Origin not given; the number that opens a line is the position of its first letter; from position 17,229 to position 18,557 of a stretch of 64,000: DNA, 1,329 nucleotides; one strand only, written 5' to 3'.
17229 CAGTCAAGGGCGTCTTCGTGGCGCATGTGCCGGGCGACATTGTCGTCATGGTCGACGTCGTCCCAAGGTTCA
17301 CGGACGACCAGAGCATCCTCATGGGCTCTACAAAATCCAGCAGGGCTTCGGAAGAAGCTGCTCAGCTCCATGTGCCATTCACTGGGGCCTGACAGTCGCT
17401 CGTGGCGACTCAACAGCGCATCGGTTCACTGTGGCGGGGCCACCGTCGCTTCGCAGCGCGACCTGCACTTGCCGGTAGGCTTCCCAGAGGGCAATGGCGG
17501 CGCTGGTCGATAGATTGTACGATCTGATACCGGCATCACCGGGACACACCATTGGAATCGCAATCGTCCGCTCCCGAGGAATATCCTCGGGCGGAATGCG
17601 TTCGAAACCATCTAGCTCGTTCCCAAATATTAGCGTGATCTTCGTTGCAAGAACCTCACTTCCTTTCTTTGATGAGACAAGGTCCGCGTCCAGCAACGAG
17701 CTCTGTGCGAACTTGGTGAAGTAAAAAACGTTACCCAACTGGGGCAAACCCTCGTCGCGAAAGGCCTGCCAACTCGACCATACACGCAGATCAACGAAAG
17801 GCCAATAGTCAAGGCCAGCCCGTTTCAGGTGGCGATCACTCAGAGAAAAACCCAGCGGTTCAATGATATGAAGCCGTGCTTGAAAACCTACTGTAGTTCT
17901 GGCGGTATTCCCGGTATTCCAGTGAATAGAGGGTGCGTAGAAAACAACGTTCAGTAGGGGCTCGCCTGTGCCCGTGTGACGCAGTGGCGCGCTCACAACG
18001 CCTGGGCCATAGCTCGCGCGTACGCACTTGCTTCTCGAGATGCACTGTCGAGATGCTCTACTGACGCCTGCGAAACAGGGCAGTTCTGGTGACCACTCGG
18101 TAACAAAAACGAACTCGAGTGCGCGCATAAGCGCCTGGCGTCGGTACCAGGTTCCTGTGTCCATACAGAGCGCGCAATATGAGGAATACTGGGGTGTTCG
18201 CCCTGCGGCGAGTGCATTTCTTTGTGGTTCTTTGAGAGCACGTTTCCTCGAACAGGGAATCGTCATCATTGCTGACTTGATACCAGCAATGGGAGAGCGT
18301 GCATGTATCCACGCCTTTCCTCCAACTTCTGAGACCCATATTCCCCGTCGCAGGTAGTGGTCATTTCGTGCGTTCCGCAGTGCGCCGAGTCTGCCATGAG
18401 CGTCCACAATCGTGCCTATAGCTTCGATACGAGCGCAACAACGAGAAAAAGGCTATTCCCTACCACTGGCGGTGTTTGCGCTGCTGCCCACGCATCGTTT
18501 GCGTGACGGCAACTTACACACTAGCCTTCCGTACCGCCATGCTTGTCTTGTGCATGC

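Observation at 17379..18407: Bacterial-type TrmL (YibK) SPOUT methyltransferase in a eukaryotic context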

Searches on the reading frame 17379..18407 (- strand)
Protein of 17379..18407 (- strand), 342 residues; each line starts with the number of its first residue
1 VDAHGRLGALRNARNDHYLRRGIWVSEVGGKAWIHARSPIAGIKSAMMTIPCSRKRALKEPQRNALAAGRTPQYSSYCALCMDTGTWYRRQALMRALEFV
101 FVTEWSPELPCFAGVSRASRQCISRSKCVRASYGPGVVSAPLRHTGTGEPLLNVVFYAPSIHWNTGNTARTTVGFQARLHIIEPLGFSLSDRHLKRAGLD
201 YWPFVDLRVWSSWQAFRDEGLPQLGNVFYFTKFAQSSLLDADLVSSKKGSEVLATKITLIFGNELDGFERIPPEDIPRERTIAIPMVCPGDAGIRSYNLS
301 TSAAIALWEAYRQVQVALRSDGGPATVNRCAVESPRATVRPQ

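Call 4: search_protein_families(library=pfam, proteins=[window:17379-18407:-], max_evalue=1)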
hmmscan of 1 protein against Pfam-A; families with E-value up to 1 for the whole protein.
window:17379-18407:- (342 aa): 1 family
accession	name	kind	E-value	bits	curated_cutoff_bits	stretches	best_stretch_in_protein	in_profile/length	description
PF00588.24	SpoU_methylase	-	1.8e-16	61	29.7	1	152-308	2-142/142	SpoU rRNA Methylase family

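Call 5: search_protein_families(library=ncbifam, proteins=[window:17379-18407:-], max_evalue=1)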
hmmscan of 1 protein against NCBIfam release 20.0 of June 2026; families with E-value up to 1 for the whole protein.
window:17379-18407:- (342 aa): 5 families
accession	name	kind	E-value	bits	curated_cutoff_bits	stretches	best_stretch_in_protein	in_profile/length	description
TIGR00185.1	tRNA_yibK_trmL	equivalog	8.8e-33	113.4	190.6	1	152-315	2-149/154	tRNA (uridine(34)/cytosine(34)/5-carboxymethylaminomethyluridine(34)-2'-O)-methyltransferase TrmL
NF007683.0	PRK10358.1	equivalog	3.3e-22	79.1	282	1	151-315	1-149/157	tRNA (uridine(34)/cytosine(34)/5-carboxymethylaminomethyluridine(34)-2'-O)-methyltransferase TrmL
TIGR00186.1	rRNA_methyl_3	equivalog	0.016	14.7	160.15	1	248-313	180-239/240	23S rRNA (guanosine(2251)-2'-O)-methyltransferase RlmB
NF008295.0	PRK11081.1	equivalog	0.031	13.8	227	1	259-317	116-168/230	tRNA (guanosine(18)-2'-O)-methyltransferase TrmH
NF008386.0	PRK11181.1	equivalog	0.075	12.3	366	1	253-314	187-242/244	23S rRNA (guanosine(2251)-2'-O)-methyltransferase RlmB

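Call 6: search_solved_structures(query=window:17379-18407:-, max_evalue=0.01, show_alignments=3)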
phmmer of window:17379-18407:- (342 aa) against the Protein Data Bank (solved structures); distinct sequences matched with E-value up to 0.01: 17.
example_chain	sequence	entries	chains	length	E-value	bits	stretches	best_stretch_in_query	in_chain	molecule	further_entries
5co4_B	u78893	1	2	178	2.8e-26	95.9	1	148-314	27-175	Putative tRNA (cytidine(34)-2'-O)-methyltransferase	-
9j5p_B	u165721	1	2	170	1.3e-22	83.8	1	143-314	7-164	Putative tRNA (cytidine(34)-2'-O)-methyltransferase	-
4pzk_A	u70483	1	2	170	2.3e-22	83.1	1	153-314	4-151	tRNA (cytidine(34)-2'-O)-methyltransferase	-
8w9u_A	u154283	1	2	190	1.8e-21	80.1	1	152-314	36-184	Putative tRNA (cytidine(34)-2'-O)-methyltransferase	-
3e5y_A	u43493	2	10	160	1e-19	74.4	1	151-314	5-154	TrmH family RNA methyltransferase | tRNA (cytidine(34)-2'-O)-methyltransferase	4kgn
6ahw_A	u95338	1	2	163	1.7e-19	73.6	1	150-222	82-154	circular-permutated tRNA (cytidine(34)-2'-O)-methyltransferase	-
1j85_A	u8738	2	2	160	2.5e-19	73.1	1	151-314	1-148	YibK | Hypothetical tRNA/rRNA methyltransferase HI0766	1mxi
7d51_A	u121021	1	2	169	2.9e-19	72.9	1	151-314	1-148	tRNA (cytidine(34)-2'-O)-methyltransferase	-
3n4j_A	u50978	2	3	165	4.8e-19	72.1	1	150-314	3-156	RNA methyltransferase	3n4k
4jak_A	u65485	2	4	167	6.2e-19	71.8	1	145-314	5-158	tRNA (cytidine(34)-2'-O)-methyltransferase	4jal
4kdz_A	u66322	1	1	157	3.1e-18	69.5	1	151-314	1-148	tRNA (cytidine(34)-2'-O)-methyltransferase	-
3l8u_A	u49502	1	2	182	5.8e-18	68.6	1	153-314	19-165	Putative rRNA methylase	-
6qh8_A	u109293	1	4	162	1.7e-17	67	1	147-318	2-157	tRNA (cytidine(34)-2'-O)-methyltransferase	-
7e3q_A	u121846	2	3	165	4.6e-17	65.6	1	153-314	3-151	tRNA (cytidine(34)-2'-O)-methyltransferase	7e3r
7e3t_A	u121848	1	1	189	7.5e-17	64.9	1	152-313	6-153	Putative tRNA (cytidine(34)-2'-O)-methyltransferase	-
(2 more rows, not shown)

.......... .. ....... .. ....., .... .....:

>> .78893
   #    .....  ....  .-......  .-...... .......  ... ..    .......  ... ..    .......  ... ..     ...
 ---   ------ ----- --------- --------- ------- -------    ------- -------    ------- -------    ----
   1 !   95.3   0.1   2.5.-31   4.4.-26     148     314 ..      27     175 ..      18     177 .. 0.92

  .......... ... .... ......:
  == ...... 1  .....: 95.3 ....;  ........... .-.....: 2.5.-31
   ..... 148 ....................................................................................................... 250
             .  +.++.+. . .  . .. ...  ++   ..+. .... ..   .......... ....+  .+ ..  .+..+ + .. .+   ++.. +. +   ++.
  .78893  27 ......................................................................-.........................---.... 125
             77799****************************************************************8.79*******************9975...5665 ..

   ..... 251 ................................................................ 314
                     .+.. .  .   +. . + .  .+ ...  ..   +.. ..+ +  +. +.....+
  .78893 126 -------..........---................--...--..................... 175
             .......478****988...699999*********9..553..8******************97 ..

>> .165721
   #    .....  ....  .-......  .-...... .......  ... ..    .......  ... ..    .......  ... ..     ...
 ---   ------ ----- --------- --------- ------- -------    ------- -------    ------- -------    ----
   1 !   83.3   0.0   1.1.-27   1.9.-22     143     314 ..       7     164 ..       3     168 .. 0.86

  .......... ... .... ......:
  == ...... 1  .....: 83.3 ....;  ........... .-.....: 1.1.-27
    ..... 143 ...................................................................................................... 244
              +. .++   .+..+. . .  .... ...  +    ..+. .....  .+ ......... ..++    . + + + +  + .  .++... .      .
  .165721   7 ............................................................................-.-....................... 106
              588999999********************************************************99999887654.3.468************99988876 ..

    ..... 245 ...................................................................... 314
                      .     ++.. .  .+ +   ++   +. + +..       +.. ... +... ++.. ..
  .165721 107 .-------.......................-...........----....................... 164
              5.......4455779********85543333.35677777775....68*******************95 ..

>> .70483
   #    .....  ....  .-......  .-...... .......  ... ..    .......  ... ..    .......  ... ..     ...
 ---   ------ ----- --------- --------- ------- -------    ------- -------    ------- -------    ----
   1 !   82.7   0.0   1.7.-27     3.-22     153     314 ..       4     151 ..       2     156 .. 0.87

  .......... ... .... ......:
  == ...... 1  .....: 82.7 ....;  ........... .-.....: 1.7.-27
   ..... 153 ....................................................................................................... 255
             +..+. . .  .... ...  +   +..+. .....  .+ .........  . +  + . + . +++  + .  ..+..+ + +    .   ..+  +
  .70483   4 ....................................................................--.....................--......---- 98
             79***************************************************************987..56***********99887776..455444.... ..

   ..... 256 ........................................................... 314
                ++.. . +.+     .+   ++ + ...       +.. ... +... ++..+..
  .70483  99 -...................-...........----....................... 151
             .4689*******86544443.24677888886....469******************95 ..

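Call 7: find_homologous_proteins(query=window:17379-18407:-)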
Query window:17379-18407:- (342 aa): 91 proteins with E <= 0.001 among 4800 candidates.
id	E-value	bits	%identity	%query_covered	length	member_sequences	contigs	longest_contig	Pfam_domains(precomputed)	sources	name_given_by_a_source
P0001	2.4e-205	700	99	90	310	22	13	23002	PF00588.25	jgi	jgi:tRNA (cytidine/uridine-2'-O-)-methyltransferase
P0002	4.0e-96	340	71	61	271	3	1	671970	PF00588.25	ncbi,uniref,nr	ncbi:hypothetical protein F1559_001211 [Cyanidiococcus yangmingshanensis]|uniref:tRNA/rRNA methyltra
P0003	3.7e-81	291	75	49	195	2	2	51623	PF00588.25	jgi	jgi:tRNA (cytidine/uridine-2'-O-)-methyltransferase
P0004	5.8e-64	235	52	50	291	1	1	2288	PF00588.25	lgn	-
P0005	9.7e-45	172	50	54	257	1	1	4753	PF00588.25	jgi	-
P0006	5.0e-44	169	49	56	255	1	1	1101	PF00588.25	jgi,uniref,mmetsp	uniref:tRNA/rRNA methyltransferase SpoU type domain-containing protein n=1 Tax=Timspurckia oligopyre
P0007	2.0e-41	161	47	56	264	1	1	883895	PF00588.25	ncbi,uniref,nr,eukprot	ncbi:putative tRNA (cytidine(34)-2'-O)-methyltransferase [Porphyridium purpureum]|uniref:Putative tR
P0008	2.8e-41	160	51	50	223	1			PF00588.25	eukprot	eukprot:Plantae.Rhodophyta-Purpureofilum_apyrenoidigerum.ctg6669.p1 GENE.Plantae.Rhodophyta-Purpureo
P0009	5.4e-39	153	44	56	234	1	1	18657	PF00588.25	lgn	-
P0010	1.6e-38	151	48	49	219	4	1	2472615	PF00588.25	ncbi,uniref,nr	ncbi:hypothetical protein NDN08_000874 [Rhodosorus marinus]|uniref:tRNA/rRNA methyltransferase SpoU 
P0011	6.0e-37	146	47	51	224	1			PF00588.25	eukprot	eukprot:PRCOL_00005260-RA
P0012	1.5e-35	141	42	48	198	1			PF00588.25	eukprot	eukprot:TRINITY_DN9515_c0_g1_i1.p1 TRINITY_DN9515_c0_g1~~TRINITY_DN9515_c0_g1_i1.p1 ORF type:complet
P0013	2.2e-33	134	48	48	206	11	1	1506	PF00588.25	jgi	-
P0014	2.2e-32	131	46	49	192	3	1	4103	PF00588.25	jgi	jgi:tRNA (cytidine/uridine-2'-O-)-methyltransferase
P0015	2.3e-32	131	47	49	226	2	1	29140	PF00588.25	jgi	jgi:tRNA (cytidine/uridine-2'-O-)-methyltransferase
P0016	5.5e-32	130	40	63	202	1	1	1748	PF00588.25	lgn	-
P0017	6.4e-32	129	45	50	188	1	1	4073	PF00588.25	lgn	-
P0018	6.6e-32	129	49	47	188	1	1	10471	PF00588.25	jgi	jgi:tRNA (cytidine/uridine-2'-O-)-methyltransferase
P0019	7.8e-32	129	43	58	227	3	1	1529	PF00588.25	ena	-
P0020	8.1e-32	129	43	51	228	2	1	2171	PF00588.25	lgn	-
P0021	9.9e-32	129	47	47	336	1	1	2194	PF13673.14,PF13508.14,PF08445.17,PF00588.25,PF00583.32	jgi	jgi:tRNA (cytidine/uridine-2'-O-)-methyltransferase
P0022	2.3e-31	128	45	49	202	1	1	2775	PF00588.25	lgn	-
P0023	2.5e-31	127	47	47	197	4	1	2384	PF00588.25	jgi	-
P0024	5.3e-31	126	42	56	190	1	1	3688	PF00588.25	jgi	-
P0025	5.9e-31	126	45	48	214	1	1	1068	PF00588.25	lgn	-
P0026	6.0e-31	126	47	47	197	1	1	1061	PF00588.25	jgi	jgi:tRNA (cytidine/uridine-2'-O-)-methyltransferase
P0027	6.4e-31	126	46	47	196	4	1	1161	PF00588.25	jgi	jgi:tRNA (cytidine/uridine-2'-O-)-methyltransferase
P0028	8.6e-31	126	46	48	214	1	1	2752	PF00588.25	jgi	jgi:tRNA (cytidine/uridine-2'-O-)-methyltransferase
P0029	9.5e-31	126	37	51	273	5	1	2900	PF00588.25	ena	-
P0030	1.1e-30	125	46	50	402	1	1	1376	PF00588.25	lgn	-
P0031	1.2e-30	125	45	47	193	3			PF00588.25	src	-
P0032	1.2e-30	125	47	47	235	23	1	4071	PF00588.25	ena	-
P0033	1.3e-30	125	46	48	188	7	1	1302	PF00588.25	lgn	-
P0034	1.9e-30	125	42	53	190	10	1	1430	PF00588.25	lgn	-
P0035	1.9e-30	125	49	47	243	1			PF00588.25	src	-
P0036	2.6e-30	124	47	47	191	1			PF00588.25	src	-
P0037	2.6e-30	124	44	56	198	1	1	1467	PF00588.25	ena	-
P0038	2.8e-30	124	45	47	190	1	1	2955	PF00588.25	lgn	-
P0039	3.0e-30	124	46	47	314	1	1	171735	PF00588.25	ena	-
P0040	3.3e-30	124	40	59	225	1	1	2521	PF00588.25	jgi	-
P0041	1.0e-29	122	45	47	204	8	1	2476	PF00588.25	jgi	-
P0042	1.1e-29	122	46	47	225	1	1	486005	PF00588.25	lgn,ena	-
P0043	1.2e-29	122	44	47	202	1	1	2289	PF00588.25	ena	-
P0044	1.3e-29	122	42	55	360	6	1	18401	PF22327.3,PF00293.35,PF00588.25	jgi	-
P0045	1.7e-29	121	45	47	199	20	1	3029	PF00588.25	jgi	-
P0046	1.8e-29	121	42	53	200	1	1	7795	PF00588.25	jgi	jgi:tRNA (cytidine/uridine-2'-O-)-methyltransferase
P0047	1.9e-29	121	43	49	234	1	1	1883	PF00588.25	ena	-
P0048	2.3e-29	121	45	47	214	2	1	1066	PF00588.25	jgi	jgi:tRNA (cytidine/uridine-2'-O-)-methyltransferase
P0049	3.4e-29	120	41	57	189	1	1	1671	PF00588.25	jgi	jgi:tRNA (cytidine/uridine-2'-O-)-methyltransferase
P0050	3.7e-29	120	45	47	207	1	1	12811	PF00588.25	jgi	-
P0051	4.0e-29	120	45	47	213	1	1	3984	PF00588.25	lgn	-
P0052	8.3e-29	119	40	47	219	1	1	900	PF00588.25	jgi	-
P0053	1.2e-28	119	43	49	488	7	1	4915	PF13489.13,PF13649.13,PF05219.18,PF00588.25,PF08241.19,PF08242.19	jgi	-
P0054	2.8e-28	117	43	50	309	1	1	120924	PF00588.25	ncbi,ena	-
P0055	3.5e-28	117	43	51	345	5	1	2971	PF00293.35,PF00588.25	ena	-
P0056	7.7e-28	116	44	47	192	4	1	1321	PF00588.25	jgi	jgi:tRNA (cytidine/uridine-2'-O-)-methyltransferase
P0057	6.6e-27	113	42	51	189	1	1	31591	PF00588.25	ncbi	-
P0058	8.6e-27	113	43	47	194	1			PF00588.25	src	-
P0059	1.2e-26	112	44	49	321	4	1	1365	PF00293.35,PF00588.25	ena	-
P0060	1.9e-26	111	43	47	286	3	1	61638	PF22327.3,PF00293.35,PF00588.25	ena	-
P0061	1.9e-26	111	44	47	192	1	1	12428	PF00588.25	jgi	jgi:tRNA (cytidine/uridine-2'-O-)-methyltransferase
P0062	7.0e-26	110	43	47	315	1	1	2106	PF22327.3,PF00293.35,PF00588.25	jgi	-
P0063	7.7e-26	109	41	47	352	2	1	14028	PF00293.35,PF00588.25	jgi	jgi:tRNA (cytidine/uridine-2'-O-)-methyltransferase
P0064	9.5e-26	109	42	49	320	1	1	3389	PF22327.3,PF00293.35,PF00588.25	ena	-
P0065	3.2e-25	107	37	58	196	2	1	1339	PF00588.25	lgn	-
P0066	3.2e-25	107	43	48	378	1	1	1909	PF00293.35,PF00588.25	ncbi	-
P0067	6.0e-25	106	50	34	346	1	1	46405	PF00588.25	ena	-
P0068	8.3e-25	106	40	48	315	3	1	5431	PF00293.35,PF00588.25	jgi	-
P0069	1.0e-24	106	41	47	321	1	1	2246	PF00293.35,PF00588.25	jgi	jgi:tRNA (cytidine/uridine-2'-O-)-methyltransferase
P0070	1.1e-24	106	43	47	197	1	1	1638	PF00588.25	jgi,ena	-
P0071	1.9e-24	105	55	22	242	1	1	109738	PF00588.25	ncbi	ncbi:unnamed protein product [Scytosiphon promiscuus]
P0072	2.5e-24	104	41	49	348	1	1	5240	PF22327.3,PF00293.35,PF00588.25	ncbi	-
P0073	3.2e-24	104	43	47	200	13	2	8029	PF00588.25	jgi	jgi:tRNA (cytidine/uridine-2'-O-)-methyltransferase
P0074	3.9e-24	104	39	49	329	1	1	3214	PF00293.35,PF00588.25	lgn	-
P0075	6.5e-24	103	43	47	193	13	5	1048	PF00588.25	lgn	-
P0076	8.8e-24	103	42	47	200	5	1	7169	PF00588.25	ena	-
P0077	2.5e-23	101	42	47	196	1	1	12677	PF00588.25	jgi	jgi:tRNA (cytidine/uridine-2'-O-)-methyltransferase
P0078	2.6e-23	101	43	47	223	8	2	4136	PF00588.25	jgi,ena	-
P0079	4.6e-23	100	39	49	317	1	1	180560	PF00293.35,PF00588.25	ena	-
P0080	8.4e-23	99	39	47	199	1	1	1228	PF00588.25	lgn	-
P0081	9.6e-23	99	53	27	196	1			PF00588.25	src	-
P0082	2.7e-22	98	36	65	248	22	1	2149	PF00588.25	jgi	jgi:tRNA (cytidine/uridine-2'-O-)-methyltransferase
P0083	3.3e-22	97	39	47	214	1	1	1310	PF00588.25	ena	-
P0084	3.8e-22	97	52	29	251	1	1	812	PF00588.25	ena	-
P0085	4.1e-22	97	42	47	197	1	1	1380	PF00588.25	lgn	-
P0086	5.0e-22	97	42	48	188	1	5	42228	PF00588.25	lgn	-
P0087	1.7e-21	95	42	46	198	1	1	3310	PF00588.25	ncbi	-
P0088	1.8e-20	92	38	55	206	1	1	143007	PF00588.25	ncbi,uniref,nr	ncbi:hypothetical protein PROFUN_06787 [Planoprotostelium fungivorum]|uniref:tRNA/rRNA methyltransfe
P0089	2.7e-20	91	43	48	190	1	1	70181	PF00588.25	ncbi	-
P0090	3.6e-20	91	40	47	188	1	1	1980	PF00588.25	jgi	jgi:tRNA (cytidine/uridine-2'-O-)-methyltransferase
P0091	1.3e-17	82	40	47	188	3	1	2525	PF00588.25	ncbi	-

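Call 11: find_encoding_contigs(protein=P0001, flank=6000, max_places=4)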
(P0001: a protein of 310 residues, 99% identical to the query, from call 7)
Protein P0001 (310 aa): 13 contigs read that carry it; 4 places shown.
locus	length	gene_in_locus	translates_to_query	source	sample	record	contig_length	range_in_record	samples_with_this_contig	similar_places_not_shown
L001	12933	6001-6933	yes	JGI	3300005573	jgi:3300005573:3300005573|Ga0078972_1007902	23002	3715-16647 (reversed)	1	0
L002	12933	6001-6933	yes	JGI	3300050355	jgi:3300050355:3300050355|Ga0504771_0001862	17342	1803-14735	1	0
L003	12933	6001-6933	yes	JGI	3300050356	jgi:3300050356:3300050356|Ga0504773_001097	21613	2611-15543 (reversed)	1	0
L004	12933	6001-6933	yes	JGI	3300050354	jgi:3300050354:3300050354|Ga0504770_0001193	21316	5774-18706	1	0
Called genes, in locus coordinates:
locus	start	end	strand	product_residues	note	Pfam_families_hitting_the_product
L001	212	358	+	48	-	-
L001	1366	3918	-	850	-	-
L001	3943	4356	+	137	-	-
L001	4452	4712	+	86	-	-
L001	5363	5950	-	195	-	-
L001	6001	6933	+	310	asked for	PF00588:SpoU_methylase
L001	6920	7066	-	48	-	-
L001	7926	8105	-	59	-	-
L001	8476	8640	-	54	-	-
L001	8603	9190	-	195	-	-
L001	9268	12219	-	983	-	PF04851:ResIII (faint), PF06733:DEAD_2, PF13307:Helicase_C_2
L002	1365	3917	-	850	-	-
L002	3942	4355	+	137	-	-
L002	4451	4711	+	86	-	-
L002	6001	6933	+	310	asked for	PF00588:SpoU_methylase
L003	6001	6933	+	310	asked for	PF00588:SpoU_methylase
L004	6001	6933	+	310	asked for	PF00588:SpoU_methylase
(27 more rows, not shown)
